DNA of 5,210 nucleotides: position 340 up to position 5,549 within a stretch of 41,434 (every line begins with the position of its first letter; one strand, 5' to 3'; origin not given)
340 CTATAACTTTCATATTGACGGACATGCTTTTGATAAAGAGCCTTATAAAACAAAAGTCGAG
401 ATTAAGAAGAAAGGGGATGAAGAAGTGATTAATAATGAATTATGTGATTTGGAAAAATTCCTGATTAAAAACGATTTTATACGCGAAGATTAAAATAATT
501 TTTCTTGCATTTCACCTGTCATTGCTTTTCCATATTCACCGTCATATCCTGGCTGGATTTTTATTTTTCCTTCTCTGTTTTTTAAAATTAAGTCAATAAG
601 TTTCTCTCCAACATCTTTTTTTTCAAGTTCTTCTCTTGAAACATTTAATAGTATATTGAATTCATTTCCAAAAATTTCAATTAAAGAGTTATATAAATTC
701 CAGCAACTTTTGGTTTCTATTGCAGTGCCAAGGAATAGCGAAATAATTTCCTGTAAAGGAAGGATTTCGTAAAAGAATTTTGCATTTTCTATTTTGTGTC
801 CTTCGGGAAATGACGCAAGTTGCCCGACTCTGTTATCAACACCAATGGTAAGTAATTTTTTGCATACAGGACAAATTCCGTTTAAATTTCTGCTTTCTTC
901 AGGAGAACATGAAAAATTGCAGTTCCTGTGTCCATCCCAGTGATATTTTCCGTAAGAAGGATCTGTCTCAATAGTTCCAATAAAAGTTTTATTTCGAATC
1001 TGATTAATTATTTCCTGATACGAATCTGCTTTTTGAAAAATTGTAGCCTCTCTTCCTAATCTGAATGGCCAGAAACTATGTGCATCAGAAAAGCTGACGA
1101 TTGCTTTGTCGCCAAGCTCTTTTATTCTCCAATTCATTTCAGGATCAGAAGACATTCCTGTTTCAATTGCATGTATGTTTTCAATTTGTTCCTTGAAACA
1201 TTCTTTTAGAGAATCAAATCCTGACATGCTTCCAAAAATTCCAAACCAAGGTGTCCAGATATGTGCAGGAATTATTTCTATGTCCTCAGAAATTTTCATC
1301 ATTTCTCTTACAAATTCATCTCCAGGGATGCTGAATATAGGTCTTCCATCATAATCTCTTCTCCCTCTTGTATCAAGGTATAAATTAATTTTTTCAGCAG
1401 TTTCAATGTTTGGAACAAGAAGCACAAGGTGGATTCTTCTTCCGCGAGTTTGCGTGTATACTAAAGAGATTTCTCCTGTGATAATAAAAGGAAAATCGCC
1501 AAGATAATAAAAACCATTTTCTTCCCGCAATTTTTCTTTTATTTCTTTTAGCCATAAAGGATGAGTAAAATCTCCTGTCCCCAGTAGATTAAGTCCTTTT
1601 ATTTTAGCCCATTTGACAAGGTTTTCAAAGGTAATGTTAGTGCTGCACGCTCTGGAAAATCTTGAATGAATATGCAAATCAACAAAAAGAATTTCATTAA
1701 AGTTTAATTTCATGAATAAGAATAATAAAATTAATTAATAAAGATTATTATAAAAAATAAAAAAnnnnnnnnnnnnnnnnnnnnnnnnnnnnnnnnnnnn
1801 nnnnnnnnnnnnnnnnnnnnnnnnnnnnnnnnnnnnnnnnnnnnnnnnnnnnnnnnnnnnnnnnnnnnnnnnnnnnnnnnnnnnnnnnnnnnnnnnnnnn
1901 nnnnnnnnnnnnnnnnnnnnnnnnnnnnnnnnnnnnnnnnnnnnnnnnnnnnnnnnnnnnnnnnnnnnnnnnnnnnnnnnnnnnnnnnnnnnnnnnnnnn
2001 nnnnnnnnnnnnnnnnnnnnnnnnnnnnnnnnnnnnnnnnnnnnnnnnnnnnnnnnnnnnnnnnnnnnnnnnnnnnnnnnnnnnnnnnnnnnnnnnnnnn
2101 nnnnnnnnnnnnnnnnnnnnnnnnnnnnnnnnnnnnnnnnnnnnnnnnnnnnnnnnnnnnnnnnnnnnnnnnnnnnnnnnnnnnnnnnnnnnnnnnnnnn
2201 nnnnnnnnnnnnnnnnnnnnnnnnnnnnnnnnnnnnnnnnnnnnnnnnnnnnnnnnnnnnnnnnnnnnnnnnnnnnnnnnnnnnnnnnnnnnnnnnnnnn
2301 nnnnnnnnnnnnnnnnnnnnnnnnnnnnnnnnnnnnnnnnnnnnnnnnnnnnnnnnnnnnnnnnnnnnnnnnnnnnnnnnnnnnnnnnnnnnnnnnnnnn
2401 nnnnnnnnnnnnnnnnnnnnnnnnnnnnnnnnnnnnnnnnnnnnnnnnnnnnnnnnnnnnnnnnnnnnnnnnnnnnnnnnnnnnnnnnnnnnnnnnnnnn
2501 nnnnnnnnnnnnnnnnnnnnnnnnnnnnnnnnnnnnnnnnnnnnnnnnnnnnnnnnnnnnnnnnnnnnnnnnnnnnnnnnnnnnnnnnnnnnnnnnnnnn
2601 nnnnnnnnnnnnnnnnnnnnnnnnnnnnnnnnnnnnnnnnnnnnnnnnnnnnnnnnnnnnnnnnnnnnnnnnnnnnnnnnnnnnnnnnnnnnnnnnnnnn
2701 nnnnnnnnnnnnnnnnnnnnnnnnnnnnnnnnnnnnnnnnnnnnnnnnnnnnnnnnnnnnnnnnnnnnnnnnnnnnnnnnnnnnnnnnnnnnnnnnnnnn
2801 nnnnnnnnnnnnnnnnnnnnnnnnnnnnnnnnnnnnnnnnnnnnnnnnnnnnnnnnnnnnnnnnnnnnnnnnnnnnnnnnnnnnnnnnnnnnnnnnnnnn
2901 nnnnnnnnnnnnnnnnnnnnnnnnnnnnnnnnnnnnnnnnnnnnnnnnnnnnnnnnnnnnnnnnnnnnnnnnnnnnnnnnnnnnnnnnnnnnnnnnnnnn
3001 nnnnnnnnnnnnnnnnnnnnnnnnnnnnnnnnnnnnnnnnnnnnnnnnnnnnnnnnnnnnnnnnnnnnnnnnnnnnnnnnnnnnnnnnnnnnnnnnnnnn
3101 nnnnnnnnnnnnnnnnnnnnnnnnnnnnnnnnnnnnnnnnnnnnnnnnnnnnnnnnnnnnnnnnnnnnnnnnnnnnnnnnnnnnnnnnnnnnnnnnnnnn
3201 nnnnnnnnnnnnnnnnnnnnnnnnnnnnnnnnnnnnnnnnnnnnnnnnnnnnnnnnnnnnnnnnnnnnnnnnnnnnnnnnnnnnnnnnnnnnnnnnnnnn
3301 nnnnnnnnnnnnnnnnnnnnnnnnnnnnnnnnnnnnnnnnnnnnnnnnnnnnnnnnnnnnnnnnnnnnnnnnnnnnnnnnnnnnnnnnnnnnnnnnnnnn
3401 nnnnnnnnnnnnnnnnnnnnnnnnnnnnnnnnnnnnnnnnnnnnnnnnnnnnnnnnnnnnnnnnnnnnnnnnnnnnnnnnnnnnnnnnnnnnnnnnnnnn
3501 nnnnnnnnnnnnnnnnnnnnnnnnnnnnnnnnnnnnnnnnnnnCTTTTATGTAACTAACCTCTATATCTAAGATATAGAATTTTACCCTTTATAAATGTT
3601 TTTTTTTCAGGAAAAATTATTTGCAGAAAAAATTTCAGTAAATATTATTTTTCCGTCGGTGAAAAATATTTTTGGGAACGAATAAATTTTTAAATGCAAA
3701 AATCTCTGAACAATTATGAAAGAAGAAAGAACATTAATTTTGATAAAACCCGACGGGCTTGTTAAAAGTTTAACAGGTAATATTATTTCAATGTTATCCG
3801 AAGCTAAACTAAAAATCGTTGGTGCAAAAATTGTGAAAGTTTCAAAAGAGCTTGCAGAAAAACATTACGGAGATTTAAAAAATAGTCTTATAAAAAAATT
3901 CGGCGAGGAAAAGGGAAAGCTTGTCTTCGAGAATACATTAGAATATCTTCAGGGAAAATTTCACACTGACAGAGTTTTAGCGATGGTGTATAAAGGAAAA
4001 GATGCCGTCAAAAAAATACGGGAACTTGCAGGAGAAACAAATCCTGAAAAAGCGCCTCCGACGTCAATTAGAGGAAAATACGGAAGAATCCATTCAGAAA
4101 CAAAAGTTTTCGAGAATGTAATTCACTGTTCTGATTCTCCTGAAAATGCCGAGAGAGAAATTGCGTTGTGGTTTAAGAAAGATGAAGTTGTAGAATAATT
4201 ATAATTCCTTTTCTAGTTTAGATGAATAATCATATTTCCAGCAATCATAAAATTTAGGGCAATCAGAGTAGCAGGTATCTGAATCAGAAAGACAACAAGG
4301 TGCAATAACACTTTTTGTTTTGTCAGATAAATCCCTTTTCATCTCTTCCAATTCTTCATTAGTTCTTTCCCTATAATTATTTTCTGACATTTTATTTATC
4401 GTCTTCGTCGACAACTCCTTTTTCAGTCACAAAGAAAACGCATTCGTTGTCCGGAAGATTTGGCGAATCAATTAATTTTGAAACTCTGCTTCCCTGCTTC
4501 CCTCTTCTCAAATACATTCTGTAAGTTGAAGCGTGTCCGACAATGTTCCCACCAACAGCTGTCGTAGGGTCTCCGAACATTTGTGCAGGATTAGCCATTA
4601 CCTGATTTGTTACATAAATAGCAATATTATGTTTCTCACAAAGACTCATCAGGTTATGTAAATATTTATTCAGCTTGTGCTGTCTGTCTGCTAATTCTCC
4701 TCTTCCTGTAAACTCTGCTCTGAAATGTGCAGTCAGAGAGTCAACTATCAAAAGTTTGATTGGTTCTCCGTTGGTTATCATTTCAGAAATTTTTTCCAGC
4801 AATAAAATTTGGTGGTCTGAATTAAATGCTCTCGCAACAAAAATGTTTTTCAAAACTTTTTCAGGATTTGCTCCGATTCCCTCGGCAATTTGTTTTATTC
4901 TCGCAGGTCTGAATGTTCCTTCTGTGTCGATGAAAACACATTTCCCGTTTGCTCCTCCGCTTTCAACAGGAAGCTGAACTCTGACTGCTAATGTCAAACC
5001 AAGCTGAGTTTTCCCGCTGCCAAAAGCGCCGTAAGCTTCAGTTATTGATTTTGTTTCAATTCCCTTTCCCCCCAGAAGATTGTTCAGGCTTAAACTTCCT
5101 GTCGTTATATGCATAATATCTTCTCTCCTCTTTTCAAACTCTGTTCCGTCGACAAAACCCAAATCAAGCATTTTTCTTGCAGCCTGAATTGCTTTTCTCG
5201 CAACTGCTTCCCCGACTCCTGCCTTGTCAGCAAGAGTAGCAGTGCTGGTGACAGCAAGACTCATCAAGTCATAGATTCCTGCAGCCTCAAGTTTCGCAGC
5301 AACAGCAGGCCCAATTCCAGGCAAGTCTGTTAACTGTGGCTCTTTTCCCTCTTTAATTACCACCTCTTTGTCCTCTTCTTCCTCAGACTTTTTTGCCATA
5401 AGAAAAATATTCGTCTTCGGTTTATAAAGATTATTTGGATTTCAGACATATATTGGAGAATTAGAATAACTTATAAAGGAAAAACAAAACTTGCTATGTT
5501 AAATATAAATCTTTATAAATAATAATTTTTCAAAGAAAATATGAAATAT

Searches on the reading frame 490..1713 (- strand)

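Call 56: search_protein_families(library=pfam, proteins=[window:490-1713:-], max_evalue=0.01)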
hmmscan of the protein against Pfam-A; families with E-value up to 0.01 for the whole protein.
window:490-1713:- (407 aa): 1 family
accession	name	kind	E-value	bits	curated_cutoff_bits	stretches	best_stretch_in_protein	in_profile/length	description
PF02811.25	PHP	-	0.0049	17.7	26.4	0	12-102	1-81/164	PHP domain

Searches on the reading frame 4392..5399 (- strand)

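Call 56: search_protein_families(library=pfam, proteins=[window:4392-5399:-], max_evalue=0.01)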
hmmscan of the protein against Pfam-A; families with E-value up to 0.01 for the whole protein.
window:4392-5399:- (335 aa): 9 families
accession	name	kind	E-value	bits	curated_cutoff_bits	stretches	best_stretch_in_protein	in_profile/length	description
PF08423.17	Rad51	-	3.9e-92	308.4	22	1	91-331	1-243/244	Rad51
PF00154.27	RecA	-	3.6e-19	69.7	27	1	89-305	24-226/262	recA bacterial DNA recombination protein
PF14520.12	HHH_5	-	1.3e-08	35.7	27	1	22-76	3-57/57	Helix-hairpin-helix domain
PF13481.12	AAA_25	-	2.7e-06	27.6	27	1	114-265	30-188/195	AAA domain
PF06745.19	ATPase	-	0.00091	19.1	26.6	1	100-226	3-132/231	KaiC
PF11798.14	IMS_HHH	-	0.0014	19.2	24.4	1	23-42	13-32/32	IMS family HHH motif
PF11731.14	Cdd1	-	0.0014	19.2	25.5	1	22-59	7-44/86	Pathogenicity locus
PF00633.29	HHH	-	0.0038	17.4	24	0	20-36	10-26/30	Helix-hairpin-helix motif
PF21999.2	IMS_HHH_1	-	0.0047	17.8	27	0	24-61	1-38/53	DNA polymerase-iota, thumb domain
